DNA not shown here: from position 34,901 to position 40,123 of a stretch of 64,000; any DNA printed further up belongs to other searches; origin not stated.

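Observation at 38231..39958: The second YD array opens like a fresh Rhs shell but never closes with a DPxGL core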

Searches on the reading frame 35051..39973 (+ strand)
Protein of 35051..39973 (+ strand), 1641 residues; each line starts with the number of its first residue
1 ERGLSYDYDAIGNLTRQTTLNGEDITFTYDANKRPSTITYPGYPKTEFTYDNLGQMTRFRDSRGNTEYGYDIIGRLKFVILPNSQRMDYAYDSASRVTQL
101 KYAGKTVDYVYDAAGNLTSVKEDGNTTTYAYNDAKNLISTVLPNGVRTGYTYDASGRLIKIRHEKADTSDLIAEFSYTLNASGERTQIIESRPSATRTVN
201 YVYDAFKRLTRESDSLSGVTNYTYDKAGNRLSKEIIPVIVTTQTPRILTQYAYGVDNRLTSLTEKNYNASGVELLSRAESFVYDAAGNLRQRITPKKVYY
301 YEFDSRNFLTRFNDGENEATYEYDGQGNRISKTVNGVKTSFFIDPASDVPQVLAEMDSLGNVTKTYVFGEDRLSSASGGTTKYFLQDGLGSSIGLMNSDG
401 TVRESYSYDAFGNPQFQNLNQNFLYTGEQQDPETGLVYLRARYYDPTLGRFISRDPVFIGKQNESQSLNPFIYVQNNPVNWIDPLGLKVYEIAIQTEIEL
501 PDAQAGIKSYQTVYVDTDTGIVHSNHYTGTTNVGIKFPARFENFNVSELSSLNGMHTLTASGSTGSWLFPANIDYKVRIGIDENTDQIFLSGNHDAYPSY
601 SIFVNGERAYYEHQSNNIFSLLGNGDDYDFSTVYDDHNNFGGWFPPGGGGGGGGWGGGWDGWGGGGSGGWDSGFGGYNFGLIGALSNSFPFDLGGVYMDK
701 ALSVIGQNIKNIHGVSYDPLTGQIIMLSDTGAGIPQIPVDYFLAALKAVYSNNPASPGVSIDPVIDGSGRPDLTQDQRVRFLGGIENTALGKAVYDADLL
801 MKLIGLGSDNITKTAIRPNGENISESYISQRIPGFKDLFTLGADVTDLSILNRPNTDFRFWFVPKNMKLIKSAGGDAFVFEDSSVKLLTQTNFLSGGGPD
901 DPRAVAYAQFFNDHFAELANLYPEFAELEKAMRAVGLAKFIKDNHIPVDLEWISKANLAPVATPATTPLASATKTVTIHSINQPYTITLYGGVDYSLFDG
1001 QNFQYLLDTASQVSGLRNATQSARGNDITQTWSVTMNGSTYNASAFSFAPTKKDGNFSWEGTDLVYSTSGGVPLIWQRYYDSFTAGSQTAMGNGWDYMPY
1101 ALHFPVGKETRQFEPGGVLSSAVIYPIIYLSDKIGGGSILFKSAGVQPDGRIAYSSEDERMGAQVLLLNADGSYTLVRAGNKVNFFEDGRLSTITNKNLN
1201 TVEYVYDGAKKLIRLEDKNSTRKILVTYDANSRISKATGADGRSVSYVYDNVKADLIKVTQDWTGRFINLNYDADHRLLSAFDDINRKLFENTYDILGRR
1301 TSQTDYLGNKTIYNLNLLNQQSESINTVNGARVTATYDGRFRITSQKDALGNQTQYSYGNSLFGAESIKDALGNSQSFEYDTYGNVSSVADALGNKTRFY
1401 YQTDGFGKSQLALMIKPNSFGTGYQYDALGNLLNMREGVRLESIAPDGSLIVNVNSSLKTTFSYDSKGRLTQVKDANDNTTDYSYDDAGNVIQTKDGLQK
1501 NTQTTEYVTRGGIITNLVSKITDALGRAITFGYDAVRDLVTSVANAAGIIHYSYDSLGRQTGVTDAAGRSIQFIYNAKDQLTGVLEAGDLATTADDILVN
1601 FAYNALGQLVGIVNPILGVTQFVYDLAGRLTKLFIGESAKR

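Call 35: find_homologous_proteins(query=A3, max_evalue=1e-20)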
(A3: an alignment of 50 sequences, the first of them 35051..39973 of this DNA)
Query A3 (50 sequences) (1641 aa, profile of the alignment): 7967 proteins with E <= 1e-20 among 8000 candidates; the best 120 are listed.
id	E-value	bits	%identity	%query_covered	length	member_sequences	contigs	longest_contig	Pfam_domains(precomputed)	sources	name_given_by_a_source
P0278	0.0e+0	1796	29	58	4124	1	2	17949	PF22073.3,PF19190.7,PF15780.12,PF05593.20,PF25788.3,PF25833.1,PF25023.2,PF22544.3,PF00041.28,PF19077.7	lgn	-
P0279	0.0e+0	1786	29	59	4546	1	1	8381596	PF19190.7,PF15780.12,PF05593.20,PF25788.3,PF25023.2,PF22544.3,PF19077.7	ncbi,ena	-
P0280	0.0e+0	1754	28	60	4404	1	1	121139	PF22073.3,PF19190.7,PF15780.12,PF05593.20,PF25788.3,PF25023.2,PF22544.3,PF19077.7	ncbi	-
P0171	0.0e+0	1700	31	58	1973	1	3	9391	PF05593.20,PF25023.2,PF20148.5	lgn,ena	-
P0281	0.0e+0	1621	31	58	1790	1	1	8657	PF05593.20,PF25023.2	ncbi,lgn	-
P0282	0.0e+0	1603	31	57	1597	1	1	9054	PF05593.20,PF25023.2,PF20148.5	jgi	-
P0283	0.0e+0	1571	31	57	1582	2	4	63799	PF05593.20,PF25023.2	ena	-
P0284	0.0e+0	1560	30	57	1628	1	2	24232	PF15283.13,PF05593.20,PF25023.2,PF20148.5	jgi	jgi:RHS repeat-associated protein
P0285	0.0e+0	1544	30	58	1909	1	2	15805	PF05593.20,PF25023.2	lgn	-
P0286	0.0e+0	1521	44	29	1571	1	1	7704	PF05593.20,PF25023.2,PF20148.5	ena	-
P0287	0.0e+0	1521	30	58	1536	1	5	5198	PF05593.20,PF25023.2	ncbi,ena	-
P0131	0.0e+0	1514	61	59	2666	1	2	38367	PF05593.20,PF25023.2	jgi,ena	-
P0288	0.0e+0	1483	29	30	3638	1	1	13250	PF25174.2,PF05593.20,PF00688.25,PF14414.13,PF25023.2,PF07661.20,PF20148.5,PF23414.2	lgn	-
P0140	0.0e+0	1482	38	60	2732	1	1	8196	PF05593.20,PF25023.2,PF26114.1,PF00041.28,PF16656.12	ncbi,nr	ncbi:MAG: hypothetical protein HYZ83_07035, partial [Candidatus Omnitrophica bacterium]|nr:hypotheti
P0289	0.0e+0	1443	48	29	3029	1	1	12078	PF05593.20,PF25023.2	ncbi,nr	ncbi:MAG: RHS repeat protein, partial [Candidatus Omnitrophica bacterium]|nr:RHS repeat protein [Can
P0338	0.0e+0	1139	26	57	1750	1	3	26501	PF15649.13,PF05593.20,PF07705.18,PF25023.2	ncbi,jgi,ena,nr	ncbi:hypothetical protein KJ980_07205 [Patescibacteria group bacterium]|nr:hypothetical protein [Pat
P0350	0.0e+0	1123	27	57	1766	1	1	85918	PF15649.13,PF05593.20,PF07705.18,PF25023.2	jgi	jgi:RHS repeat-associated protein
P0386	0.0e+0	1089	27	57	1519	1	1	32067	PF05593.20,PF25023.2,PF15533.13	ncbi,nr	ncbi:hypothetical protein HYU92_06975 [Candidatus Curtissbacteria bacterium]|nr:hypothetical protein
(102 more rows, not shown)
